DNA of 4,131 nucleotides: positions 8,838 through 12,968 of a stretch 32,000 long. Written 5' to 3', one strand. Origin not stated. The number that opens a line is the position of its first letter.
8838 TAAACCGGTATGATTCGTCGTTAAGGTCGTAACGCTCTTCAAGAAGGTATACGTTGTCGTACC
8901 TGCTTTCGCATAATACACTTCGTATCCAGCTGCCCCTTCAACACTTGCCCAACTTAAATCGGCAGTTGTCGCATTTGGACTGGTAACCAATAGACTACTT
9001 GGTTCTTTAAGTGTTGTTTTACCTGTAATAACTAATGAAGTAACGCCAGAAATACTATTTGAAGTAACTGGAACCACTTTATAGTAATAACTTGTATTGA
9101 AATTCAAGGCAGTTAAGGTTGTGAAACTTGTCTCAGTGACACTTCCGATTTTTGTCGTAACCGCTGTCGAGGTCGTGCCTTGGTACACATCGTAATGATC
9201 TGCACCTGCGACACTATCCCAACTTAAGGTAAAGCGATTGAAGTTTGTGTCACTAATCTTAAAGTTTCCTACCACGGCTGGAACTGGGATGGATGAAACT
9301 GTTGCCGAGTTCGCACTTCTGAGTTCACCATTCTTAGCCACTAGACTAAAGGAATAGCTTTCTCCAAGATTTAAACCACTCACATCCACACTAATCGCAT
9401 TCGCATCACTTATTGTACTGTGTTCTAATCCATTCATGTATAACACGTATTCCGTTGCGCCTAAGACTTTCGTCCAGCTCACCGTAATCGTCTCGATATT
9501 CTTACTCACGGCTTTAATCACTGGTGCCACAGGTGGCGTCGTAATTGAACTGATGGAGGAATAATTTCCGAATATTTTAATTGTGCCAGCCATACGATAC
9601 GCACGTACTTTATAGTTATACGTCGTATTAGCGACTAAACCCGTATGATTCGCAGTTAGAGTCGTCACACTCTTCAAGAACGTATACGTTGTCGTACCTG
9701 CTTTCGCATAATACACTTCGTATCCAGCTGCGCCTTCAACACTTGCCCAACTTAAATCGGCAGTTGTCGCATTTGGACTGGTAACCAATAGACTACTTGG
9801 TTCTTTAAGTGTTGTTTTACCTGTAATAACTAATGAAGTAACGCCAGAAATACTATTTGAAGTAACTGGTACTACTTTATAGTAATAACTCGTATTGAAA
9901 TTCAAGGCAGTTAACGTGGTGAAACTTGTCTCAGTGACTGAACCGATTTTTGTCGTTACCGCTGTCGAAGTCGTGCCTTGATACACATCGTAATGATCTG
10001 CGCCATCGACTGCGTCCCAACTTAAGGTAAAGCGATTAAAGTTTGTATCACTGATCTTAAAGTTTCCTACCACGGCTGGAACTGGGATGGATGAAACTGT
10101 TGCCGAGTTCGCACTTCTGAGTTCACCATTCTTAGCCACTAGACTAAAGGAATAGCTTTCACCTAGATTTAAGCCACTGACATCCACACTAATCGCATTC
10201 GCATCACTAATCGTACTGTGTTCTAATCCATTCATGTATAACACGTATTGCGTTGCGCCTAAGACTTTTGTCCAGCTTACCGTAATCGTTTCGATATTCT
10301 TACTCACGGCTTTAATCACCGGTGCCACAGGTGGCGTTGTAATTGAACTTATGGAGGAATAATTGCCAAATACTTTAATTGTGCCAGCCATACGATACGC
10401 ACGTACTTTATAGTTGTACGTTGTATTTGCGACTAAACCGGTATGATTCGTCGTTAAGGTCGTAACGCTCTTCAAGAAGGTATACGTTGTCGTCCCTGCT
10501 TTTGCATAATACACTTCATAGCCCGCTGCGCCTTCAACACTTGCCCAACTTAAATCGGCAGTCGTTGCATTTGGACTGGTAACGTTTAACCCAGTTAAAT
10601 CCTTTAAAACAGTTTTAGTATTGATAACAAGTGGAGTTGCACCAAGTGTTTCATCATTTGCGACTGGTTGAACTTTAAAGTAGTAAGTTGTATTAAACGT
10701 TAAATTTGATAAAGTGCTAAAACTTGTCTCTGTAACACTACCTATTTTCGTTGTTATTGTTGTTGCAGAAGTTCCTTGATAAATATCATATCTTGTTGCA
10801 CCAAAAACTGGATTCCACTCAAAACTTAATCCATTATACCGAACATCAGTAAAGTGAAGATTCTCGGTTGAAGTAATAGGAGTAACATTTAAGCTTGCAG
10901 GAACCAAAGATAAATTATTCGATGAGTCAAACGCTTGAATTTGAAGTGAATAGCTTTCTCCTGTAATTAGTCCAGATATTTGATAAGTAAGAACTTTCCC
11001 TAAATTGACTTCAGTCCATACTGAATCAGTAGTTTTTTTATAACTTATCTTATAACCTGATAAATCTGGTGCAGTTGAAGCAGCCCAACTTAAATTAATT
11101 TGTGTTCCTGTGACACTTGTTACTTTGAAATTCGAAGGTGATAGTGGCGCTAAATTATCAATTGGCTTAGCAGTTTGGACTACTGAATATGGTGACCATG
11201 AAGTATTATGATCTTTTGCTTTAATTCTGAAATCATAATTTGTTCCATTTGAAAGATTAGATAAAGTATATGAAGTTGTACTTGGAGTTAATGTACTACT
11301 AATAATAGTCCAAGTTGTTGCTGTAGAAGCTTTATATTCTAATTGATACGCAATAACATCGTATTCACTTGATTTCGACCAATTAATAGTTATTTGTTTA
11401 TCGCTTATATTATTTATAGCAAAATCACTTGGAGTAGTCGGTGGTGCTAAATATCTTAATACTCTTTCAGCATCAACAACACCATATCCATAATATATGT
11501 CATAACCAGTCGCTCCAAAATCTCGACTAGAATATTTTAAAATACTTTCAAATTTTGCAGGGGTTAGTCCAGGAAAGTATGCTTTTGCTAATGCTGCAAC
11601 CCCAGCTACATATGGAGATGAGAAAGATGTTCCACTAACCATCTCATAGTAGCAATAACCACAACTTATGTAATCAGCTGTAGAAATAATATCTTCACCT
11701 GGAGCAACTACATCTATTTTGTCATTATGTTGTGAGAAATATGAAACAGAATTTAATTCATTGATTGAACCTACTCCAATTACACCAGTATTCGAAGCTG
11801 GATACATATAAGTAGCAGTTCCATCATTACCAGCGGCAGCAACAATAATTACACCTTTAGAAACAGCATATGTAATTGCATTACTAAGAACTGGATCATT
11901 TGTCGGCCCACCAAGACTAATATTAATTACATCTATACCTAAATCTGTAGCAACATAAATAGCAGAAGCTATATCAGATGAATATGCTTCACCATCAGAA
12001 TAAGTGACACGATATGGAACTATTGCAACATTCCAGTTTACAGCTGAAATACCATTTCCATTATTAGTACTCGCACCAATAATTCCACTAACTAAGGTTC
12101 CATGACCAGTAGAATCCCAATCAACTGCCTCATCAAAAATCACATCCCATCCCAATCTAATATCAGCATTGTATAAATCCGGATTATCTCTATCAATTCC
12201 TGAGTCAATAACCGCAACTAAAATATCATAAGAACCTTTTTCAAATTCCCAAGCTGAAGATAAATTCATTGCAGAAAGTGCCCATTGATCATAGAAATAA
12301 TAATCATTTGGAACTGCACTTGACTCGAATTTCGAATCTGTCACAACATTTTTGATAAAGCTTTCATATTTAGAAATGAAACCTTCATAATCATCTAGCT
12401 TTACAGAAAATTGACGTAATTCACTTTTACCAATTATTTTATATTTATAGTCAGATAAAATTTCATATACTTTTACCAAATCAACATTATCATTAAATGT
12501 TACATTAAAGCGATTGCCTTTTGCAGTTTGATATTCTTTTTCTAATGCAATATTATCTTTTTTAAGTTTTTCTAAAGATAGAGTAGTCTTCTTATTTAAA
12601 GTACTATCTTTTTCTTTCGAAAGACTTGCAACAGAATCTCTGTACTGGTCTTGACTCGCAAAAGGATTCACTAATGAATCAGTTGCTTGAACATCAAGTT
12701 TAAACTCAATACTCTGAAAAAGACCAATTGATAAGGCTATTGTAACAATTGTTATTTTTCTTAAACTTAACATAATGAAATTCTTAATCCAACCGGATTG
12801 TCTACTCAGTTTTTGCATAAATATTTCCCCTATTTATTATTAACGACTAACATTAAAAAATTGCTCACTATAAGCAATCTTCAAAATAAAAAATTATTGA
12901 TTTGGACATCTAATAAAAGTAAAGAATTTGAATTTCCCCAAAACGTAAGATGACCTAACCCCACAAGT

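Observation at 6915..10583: Apparently perfect 1596-bp tandem duplication built from two diverged 798-bp subunits inside the protease gene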

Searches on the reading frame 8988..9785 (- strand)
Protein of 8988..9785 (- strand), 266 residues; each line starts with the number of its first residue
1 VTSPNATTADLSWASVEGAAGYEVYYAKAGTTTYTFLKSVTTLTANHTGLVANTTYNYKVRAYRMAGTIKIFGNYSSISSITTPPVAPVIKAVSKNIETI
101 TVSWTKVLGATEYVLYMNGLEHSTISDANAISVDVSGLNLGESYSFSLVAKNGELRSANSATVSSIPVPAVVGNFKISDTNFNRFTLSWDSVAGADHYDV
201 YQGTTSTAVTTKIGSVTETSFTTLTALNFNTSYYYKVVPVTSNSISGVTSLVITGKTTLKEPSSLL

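Call 34: find_related_loci(query=A1, collection=genome_contigs, flank=8000)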
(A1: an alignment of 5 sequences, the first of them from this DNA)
Query A1 (266 aa) in genome_contigs; peptide patterns used: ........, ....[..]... (x = any residue, [..] = any of these).
256 stretches matched a pattern; 40 encode a relative of the query (tblastn E <= 1e-3); 40 distinct loci.
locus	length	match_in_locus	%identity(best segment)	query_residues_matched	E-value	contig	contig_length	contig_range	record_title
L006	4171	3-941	65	1-265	2e-96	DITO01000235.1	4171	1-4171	MAG TPA_asm: Erysipelotrichaceae bacterium UBA6182 UBA6182_contig_278422, whole genome shotgun sequence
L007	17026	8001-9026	32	10-259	8e-22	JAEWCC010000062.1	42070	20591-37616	MAG: Bacillota bacterium isolate OH_PBB_276 k127_1256634, whole genome shotgun sequence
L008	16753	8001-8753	30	8-237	3e-17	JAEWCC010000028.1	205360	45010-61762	MAG: Bacillota bacterium isolate OH_PBB_276 k127_9477, whole genome shotgun sequence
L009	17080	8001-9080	32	1-237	1e-16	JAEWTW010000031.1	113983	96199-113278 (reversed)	MAG: Bacillota bacterium isolate OH_SDB_160 k127_327987, whole genome shotgun sequence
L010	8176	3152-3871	30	3-237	1e-16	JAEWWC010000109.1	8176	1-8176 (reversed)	MAG: Bacillota bacterium isolate OH_SDB_84 k127_207046, whole genome shotgun sequence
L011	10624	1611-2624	33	9-263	3e-16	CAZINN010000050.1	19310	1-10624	MAG TPA_asm: uncultured Treponemataceae bacterium isolate SRP167436_co1_216 genome assembly, contig: NODE_4420_length_19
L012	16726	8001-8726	28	11-240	3e-16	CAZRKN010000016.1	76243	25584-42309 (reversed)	MAG TPA_asm: uncultured Bacteroides sp. isolate SRP199465_co1_196 genome assembly, contig: NODE_562_length_76243_cov_54.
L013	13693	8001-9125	33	10-237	4e-18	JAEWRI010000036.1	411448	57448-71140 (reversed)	MAG: Bacillota bacterium isolate OH_SBrB_52 k127_567235, whole genome shotgun sequence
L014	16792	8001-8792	28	3-250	1e-15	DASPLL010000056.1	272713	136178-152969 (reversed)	MAG TPA_asm: Clostridia bacterium isolate SMAG_U12063 k141_257262, whole genome shotgun sequence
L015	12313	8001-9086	30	1-242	4e-15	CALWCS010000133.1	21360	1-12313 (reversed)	MAG: uncultured Lachnospiraceae bacterium isolate E0_FAY__bin155 genome assembly, contig: E0_FAY__k127_2289258, whole ge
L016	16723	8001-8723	28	5-240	7e-14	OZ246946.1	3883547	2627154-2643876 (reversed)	MAG: Vicinamibacteria bacterium isolate 344fb95d-b79c-434c-8e88-824dadf82238 genome assembly, chromosome: 1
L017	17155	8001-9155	31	6-265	2e-13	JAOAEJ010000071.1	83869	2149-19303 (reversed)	MAG: Clostridia bacterium isolate SKW257 k141_98974, whole genome shotgun sequence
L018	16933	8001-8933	29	5-237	5e-13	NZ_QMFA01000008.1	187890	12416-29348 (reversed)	Paenibacillus sp. YN15 scaffold8, whole genome shotgun sequence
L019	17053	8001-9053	29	1-238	8e-13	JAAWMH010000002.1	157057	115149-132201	MAG: Clostridia bacterium isolate ABMPRH_44_1 SL341411_scaffold_55, whole genome shotgun sequence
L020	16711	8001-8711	30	11-237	3e-12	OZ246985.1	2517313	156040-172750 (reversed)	MAG: Spirochaetaceae bacterium isolate b38d4da2-e2e0-47dc-b259-ad184f0061a5 genome assembly, chromosome: 1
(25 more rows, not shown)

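Call 50: predict_structure(alignment_id=A1)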
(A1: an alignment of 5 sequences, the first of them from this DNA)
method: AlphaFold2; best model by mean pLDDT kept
length: 266 residues; sequences in the alignment: 5
mean_pLDDT: 86.7   pTM: 0.67
mean pLDDT of the five models: 86.7, 81.2, 79.8, 75.0, 74.0
residues with pLDDT >= 90: 142; 70-90: 105; 50-70: 14; < 50: 5
segments of 3 or more residues with pLDDT < 50: 264-266
pLDDT, mean of each block of 10 residues (from residue 1): 74 92 93 93 92 92 94 93 92 83 91 93 91 78 89 91 86 81 84 89 87 93 86 89 81 70 45
secondary structure, 60 per line:
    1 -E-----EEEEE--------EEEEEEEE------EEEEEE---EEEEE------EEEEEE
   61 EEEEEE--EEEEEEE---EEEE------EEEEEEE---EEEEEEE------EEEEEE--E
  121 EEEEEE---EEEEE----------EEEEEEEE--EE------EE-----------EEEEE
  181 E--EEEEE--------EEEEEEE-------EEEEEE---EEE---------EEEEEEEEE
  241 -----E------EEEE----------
elements in order: E8-12 E21-28 E35-40 E44-48 E55-66 E69-75 E79-82 E89-95 E99-105 E112-117 E120-126 E130-134 E145-152 E176-181 E184-188 E197-203 E211-216 E220-222 E232-240 E253-256
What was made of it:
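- On Fibronectin type III domain array: The AlphaFold model of one unit is all-beta with three domains, pLDDT 86.7 (call 50).
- The unit folds as three FN3 domains (pLDDT 86.7, call 50).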

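Call 54: fold_search(model_id=the predicted structure, library=pdb)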
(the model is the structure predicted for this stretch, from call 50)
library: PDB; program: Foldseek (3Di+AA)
matches with E <= 10: 1904; with E <= 0.001: 567
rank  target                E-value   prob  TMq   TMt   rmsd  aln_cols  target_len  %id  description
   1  4pbx                  7.6e-14  1.00  0.39  0.21  17.2       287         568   19  Crystal structure of the six N-terminal domains of human receptor protein tyrosine phosphatase sigma (released 2014-11-12)
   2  6tpw                  1.1e-13  1.00  0.36  0.29  10.3       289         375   20  Crystal structures of FNIII domain one through four of the human leucocyte common antigen-related protein ( LAR) (released 2020-05-13)
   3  8bnq_A                4.9e-13  1.00  0.29  0.27  12.8       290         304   18  Crystal structure of the FnIII-tandem A84-A86 from the A-band of titin (released 2023-04-12)
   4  8bnq_B                9.5e-13  1.00  0.30  0.27  13.5       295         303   18  Crystal structure of the FnIII-tandem A84-A86 from the A-band of titin (released 2023-04-12)
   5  5e53_B                1.3e-12  1.00  0.38  0.35  11.8       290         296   15  Crystal structure of chicken CNTN1 FN1-FN3 domains (released 2016-08-31)
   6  5e53_D                1.9e-12  1.00  0.35  0.32  12.7       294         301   15  Crystal structure of chicken CNTN1 FN1-FN3 domains (released 2016-08-31)
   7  7ne1_B                2.2e-12  1.00  0.40  0.36  15.0       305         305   17  Structure of the complex between Netrin-1 and its receptor Neogenin (released 2021-03-31)
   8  1fnf                  6.8e-12  1.00  0.51  0.39   9.2       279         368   18  FRAGMENT OF HUMAN FIBRONECTIN ENCOMPASSING TYPE-III REPEATS 7 THROUGH 10 (released 1996-01-29)
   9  7mrk_D                8.3e-12  1.00  0.38  0.35  11.7       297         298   18  Chicken CNTN4 APP complex (released 2022-01-05)
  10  8q6t_I                8.3e-12  1.00  0.35  0.11  13.6       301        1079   18  Helical reconstruction of the relaxed thick filament from FIB milled left ventricular mouse myofibrils (released 2023-11-01)
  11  1fnh                  9.2e-12  1.00  0.49  0.48   7.6       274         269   20  CRYSTAL STRUCTURE OF HEPARIN AND INTEGRIN BINDING SEGMENT OF HUMAN FIBRONECTIN (released 1999-03-16)
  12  7mrs_A                1.0e-11  1.00  0.34  0.32  12.6       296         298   16  Zebrafish CNTN4 APPb complex (released 2022-01-05)
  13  6xay_B                1.2e-11  1.00  0.58  0.58   6.4       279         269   17  Structure of a fragment of human fibronectin containing the 10th, 11th and 12th type III domains (released 2021-06-09)
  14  6xay_A                1.4e-11  1.00  0.61  0.60   6.0       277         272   16  Structure of a fragment of human fibronectin containing the 10th, 11th and 12th type III domains (released 2021-06-09)
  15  3t1w                  1.4e-11  1.00  0.51  0.40   7.2       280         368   17  Structure of the four-domain fragment Fn7B89 of oncofetal fibronectin (released 2012-03-21)
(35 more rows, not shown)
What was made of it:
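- On Fibronectin type III domain array: Foldseek matches fibronectin FN10-12 at TM 0.6 (call 54).
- On Periscope Proteins: The three-domain model has short linkers and matches extended fibronectin fragments (calls 50, 54).
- Closest known: Titin A-band FN3/Ig super-repeats. Same: Titin FN3 tandems are among the best structural matches to the unit (8bnq, 8q6t; call 54).
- The best structural matches are fibronectin and titin FN3 tandems (call 54).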

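Call 60: find_homologous_proteins(query=A1, max_evalue=1e-40)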
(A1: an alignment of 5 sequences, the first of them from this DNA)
Query A1 (5 sequences) (266 aa, profile of the alignment): 3 proteins with E <= 1e-40 among 8000 candidates.
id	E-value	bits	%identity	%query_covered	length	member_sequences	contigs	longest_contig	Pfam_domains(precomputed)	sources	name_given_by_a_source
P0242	5.5e-172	588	71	100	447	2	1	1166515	PF16383.11,PF16893.12,PF25814.2,PF21910.3,PF02368.25,PF00041.28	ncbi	-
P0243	4.5e-47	179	33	89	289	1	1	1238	PF21910.3,PF00041.28,PF16656.12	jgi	-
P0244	1.7e-46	177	33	86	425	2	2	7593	PF21910.3,PF00041.28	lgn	-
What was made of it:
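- Tried and rejected: The profile search with the unit alignment returned only 3 proteins (call 60), one of them useful (L046).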

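Call 61: find_encoding_contigs(protein=P0242, flank=10000, max_places=3)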
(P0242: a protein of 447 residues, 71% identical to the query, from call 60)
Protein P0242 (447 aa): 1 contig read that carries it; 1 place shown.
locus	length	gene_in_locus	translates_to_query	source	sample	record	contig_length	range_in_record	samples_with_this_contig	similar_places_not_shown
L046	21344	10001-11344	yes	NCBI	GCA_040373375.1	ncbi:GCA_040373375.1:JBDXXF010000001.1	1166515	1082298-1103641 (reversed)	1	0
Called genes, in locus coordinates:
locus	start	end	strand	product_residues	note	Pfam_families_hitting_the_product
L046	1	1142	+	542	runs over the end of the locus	-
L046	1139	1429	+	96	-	PF09204:Colicin_immun (weak)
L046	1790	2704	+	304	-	-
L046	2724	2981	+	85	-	-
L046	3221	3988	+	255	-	PF05593:RHS_repeat (faint), PF25023:TEN_YD-shell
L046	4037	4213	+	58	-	-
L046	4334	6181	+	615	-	PF27449:LtaS_N (weak), PF00884:Sulfatase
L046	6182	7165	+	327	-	PF00535:Glycos_transf_2, PF10111:Glyco_tranf_2_2, PF13641:Glyco_tranf_2_3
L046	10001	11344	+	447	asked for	PF00041:fn3 (faint), PF16383:DUF4992 (faint), PF16893:fn3_2 (faint), PF21910:GH85_C (faint), PF25814:fn3_SORL1 (faint), PF02368:Big_2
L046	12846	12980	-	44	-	-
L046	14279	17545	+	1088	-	PF16893:fn3_2 (faint), PF21910:GH85_C (faint), PF25814:fn3_SORL1 (faint), PF00041:fn3, PF02368:Big_2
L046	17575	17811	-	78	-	PF08984:DUF1858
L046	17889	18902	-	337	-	PF00044:Gp_dh_N, PF02800:Gp_dh_C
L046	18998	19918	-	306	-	PF13527:Acetyltransf_9, PF00583:Acetyltransf_1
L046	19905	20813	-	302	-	PF09924:LPG_synthase_C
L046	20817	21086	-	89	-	-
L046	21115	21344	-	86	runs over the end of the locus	PF13744:HTH_37 (weak), PF13560:HTH_31, PF12844:HTH_19 (weak), PF01381:HTH_3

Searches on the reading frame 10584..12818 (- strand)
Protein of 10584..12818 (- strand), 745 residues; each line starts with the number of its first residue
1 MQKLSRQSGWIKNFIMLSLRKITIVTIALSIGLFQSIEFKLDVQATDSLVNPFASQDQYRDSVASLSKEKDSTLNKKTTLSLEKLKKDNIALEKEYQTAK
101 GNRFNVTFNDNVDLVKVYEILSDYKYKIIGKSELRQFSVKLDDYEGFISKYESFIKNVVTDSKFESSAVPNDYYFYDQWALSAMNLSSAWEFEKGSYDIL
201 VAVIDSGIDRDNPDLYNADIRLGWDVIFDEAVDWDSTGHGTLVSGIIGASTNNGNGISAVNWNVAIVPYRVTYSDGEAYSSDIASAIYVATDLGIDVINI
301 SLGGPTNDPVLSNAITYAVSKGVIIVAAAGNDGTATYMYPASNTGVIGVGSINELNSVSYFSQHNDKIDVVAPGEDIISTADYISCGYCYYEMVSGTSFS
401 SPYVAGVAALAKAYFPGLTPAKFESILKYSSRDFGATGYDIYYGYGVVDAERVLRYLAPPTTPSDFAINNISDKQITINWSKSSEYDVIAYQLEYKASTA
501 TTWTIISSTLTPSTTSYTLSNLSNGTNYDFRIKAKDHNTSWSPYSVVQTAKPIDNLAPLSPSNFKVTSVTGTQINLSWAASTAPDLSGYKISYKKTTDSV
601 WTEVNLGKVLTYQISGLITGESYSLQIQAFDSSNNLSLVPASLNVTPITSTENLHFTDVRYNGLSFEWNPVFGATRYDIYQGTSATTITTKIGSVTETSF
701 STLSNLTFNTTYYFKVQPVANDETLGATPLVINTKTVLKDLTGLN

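Call 13: find_related_loci(query=window:10719-12818:-, collection=genome_contigs, flank=10000)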
Query window:10719-12818:- (700 aa) in genome_contigs; peptide patterns used: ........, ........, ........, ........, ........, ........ (x = any residue, [..] = any of these).
15 stretches matched a pattern, but none encodes a relative of the query by tblastn (E <= 1e-3).

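Call 32: find_related_loci(query=window:10719-12818:-, collection=metagenome_contigs, flank=10000)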
Query window:10719-12818:- (700 aa) in metagenome_contigs; peptide patterns used: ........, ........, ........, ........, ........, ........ (x = any residue, [..] = any of these).
29 stretches matched a pattern, but none encodes a relative of the query by tblastn (E <= 1e-3).

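Call 47: search_solved_structures(query=window:10584-12818:-, max_evalue=1e-10)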
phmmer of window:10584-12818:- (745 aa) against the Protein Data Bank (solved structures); distinct sequences matched with E-value up to 1e-10: 135 (the best 60 are shown).
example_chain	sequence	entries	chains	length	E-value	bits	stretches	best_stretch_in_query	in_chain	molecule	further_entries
1dbi_A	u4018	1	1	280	1.6e-44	155.4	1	170-451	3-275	AK.1 SERINE PROTEASE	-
1thm_A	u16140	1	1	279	4e-36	127.7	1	169-456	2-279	THERMITASE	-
1tec_E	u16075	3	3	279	9.9e-36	126.4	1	169-456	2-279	THERMITASE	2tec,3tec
8q6t_I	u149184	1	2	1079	1.9e-34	122.1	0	441-629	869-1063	Titin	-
1st3_A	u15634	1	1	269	4.8e-34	120.8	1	179-454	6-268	SUBTILISIN BL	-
1ndu_A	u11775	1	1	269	1.3e-33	119.4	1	179-454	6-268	Subtilisin Savinase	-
1ah2_A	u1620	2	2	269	1.6e-33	119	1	179-454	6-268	SERINE PROTEASE PB92 | SUBTILISIN SAVINASE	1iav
1mpt_A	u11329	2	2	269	7.4e-33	116.9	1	179-454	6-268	M-PROTEASE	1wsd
1gci_A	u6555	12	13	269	8.3e-33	116.7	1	179-454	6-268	SUBTILISIN | Subtilisin Savinase | SAVINASE (TM)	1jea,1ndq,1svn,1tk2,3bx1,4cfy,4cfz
5arb_A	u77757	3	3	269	1.1e-32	116.2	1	179-454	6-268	SUBTILISIN SAVINASE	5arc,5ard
7y6m_C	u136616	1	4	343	2e-32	115.5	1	195-412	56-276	Intracellular serine protease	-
1mee_A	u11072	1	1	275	2e-32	115.4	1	198-451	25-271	MESENTERICOPEPTIDASE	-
1aqn_A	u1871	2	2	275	2.2e-32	115.3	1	198-451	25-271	SUBTILISIN 8324 | SUBTILISIN BPN'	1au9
1q5p_A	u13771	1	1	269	2.2e-32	115.3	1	179-454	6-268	Serine protease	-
1a2q_A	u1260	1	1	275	2.5e-32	115.1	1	198-451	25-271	SUBTILISIN BPN'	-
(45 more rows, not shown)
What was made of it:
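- On Peptidase S8 (subtilase): Thermitase and AK.1 structures match at E 1e-36 to 1e-44 (call 47).
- Closest known: Cell-envelope subtilases with FN3 domains. Different: The catalytic domain here is closest to thermitase and AK.1 (call 47).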

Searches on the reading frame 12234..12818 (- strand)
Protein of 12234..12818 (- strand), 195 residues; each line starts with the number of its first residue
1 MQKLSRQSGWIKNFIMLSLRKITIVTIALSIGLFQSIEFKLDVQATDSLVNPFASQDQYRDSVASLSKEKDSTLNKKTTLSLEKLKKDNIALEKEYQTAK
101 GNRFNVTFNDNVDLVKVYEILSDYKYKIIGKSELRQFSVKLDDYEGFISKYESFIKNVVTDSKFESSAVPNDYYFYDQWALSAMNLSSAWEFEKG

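Call 42: search_protein_families(library=pfam, proteins=[window:12234-12818:-], max_evalue=1)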
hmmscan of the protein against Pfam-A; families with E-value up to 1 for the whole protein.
seq(195 aa): 1 family
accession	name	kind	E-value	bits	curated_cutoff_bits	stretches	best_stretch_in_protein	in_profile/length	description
PF07915.19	PRKCSH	-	0.38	12.1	27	1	119-172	6-61/74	Glucosidase II beta subunit-like protein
